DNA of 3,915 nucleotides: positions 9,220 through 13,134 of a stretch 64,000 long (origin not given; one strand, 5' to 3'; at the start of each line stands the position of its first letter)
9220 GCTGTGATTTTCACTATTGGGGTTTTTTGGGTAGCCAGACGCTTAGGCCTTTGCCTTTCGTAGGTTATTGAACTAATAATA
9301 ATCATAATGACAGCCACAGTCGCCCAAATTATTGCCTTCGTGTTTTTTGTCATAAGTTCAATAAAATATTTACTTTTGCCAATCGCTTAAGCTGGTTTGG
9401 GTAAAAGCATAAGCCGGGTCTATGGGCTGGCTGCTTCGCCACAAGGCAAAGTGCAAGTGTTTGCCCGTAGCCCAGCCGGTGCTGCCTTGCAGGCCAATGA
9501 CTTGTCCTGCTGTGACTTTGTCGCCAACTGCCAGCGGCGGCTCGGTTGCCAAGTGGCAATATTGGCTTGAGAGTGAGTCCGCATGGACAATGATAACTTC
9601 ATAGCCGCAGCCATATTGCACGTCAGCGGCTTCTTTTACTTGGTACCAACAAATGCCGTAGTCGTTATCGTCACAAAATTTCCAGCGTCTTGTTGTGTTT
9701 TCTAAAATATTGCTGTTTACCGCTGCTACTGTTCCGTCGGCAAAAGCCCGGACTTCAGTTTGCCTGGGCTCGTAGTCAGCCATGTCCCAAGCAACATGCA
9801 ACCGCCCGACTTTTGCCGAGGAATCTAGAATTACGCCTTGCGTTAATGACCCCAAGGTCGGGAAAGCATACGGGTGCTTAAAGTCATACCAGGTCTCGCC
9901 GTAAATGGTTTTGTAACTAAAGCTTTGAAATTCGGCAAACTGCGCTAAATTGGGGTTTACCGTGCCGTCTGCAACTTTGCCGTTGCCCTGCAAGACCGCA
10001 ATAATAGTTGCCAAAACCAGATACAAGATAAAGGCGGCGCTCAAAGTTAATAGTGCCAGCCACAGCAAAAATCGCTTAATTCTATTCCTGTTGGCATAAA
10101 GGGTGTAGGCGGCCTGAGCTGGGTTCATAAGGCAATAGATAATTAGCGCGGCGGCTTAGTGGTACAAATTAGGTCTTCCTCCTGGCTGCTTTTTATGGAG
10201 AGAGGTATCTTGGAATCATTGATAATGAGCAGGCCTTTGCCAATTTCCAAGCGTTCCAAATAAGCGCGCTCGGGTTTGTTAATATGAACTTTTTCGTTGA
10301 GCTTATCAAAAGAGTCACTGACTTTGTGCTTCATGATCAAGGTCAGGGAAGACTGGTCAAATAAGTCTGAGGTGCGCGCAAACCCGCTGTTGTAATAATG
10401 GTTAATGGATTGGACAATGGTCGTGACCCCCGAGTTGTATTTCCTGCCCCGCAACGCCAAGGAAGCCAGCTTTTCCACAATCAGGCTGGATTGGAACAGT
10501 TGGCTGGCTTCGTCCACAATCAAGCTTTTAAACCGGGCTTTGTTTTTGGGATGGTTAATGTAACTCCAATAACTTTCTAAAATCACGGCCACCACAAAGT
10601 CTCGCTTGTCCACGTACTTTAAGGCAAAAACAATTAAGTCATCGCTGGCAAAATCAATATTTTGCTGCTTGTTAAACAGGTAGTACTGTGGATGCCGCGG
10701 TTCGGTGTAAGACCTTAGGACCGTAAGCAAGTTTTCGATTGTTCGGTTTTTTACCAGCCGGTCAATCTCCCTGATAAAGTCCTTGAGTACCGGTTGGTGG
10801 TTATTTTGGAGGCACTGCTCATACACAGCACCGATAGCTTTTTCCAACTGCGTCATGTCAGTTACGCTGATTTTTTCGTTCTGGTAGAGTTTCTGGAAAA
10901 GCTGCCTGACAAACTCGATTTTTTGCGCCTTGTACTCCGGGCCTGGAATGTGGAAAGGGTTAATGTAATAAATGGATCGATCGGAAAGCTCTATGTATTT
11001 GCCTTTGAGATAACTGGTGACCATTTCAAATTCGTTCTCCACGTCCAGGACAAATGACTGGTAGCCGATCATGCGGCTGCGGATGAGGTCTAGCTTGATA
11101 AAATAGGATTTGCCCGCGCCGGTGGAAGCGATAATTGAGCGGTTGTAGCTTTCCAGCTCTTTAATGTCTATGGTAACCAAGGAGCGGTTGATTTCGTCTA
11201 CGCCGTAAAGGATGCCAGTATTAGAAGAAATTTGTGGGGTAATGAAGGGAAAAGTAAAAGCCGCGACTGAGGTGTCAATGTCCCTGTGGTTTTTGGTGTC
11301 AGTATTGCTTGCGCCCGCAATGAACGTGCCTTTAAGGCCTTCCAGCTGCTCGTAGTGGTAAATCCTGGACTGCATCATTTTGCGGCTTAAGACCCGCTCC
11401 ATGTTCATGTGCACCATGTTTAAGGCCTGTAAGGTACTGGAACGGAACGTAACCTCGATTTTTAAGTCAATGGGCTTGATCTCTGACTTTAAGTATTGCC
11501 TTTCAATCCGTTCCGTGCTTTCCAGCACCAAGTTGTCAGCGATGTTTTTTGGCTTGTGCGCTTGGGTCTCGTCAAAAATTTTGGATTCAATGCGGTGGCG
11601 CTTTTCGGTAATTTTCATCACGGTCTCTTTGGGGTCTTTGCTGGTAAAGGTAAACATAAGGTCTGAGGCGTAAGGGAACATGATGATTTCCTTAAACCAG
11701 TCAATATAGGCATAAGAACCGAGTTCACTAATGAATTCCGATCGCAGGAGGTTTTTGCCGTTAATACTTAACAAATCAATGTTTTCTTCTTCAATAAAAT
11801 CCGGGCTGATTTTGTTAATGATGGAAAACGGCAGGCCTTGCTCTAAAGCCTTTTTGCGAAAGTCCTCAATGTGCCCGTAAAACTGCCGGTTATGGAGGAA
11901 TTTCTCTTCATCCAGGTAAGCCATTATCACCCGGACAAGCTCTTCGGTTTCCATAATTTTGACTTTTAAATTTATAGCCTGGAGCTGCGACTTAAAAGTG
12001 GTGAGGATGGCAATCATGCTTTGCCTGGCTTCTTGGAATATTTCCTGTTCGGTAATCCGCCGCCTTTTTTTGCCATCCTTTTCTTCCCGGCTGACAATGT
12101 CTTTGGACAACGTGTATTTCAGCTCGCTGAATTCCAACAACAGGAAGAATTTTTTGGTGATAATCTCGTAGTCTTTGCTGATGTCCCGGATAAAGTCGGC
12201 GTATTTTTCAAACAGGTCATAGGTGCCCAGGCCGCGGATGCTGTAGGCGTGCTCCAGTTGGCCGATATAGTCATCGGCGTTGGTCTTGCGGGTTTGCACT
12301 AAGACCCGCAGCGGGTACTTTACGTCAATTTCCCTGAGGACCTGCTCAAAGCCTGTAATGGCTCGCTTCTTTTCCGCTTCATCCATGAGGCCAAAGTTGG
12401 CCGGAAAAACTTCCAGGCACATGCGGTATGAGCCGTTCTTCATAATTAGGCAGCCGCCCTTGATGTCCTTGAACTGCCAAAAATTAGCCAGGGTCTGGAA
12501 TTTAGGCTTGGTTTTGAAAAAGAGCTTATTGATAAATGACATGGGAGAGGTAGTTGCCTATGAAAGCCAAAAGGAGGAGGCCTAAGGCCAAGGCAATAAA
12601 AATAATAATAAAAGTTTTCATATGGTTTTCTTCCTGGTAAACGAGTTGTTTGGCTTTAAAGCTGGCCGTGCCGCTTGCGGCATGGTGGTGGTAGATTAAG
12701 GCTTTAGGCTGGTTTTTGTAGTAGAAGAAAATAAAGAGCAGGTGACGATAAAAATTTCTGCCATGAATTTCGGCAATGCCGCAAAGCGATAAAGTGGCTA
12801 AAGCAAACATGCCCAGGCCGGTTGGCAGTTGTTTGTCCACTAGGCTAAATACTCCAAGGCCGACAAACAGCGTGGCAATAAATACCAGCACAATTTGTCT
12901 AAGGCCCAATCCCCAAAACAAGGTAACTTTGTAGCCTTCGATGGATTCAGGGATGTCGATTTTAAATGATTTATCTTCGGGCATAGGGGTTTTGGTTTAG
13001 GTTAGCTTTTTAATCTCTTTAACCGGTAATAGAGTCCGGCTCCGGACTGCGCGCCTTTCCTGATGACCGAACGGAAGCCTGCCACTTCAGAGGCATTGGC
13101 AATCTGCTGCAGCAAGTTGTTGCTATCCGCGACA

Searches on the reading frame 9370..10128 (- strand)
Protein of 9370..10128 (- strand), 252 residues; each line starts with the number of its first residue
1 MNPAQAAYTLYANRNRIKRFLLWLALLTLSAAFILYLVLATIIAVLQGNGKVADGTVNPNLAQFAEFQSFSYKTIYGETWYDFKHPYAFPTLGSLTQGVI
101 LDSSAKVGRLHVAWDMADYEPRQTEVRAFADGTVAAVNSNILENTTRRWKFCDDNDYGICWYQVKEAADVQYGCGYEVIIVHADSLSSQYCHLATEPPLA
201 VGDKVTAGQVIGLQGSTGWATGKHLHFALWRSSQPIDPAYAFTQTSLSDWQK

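Call 24: search_protein_families(library=pfam, proteins=[window:9370-10128:-], max_evalue=0.001)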
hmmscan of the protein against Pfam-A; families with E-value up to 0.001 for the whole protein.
window:9370-10128:- (252 aa): 1 family
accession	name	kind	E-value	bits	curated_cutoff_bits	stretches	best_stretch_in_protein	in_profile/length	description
PF01551.29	Peptidase_M23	-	1.1e-18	67.6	28.7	1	167-238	27-96/96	Peptidase family M23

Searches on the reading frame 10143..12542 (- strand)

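Call 24: search_protein_families(library=pfam, proteins=[window:10143-12542:-], max_evalue=0.001)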
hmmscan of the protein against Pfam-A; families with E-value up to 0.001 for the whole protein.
window:10143-12542:- (799 aa): 3 families
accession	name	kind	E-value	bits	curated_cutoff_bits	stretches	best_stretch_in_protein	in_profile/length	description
PF19044.6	P-loop_TraG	-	4.7e-16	58.9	25.8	1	466-761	30-341/413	TraG P-loop domain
PF12846.13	AAA_10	-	7.3e-06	25.7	27.5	0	465-593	21-149/362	AAA-like domain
PF01935.23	DUF87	-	4.8e-05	24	23.2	1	456-562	14-135/220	Helicase HerA, central domain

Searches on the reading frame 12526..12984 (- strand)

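Call 24: search_protein_families(library=pfam, proteins=[window:12526-12984:-], max_evalue=0.001)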
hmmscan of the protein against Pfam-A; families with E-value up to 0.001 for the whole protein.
window:12526-12984:- (152 aa): 1 family
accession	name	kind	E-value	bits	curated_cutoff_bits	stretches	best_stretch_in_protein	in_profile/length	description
PF12666.12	PrgI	-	1.6e-06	29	27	1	11-97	2-90/91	PrgI family protein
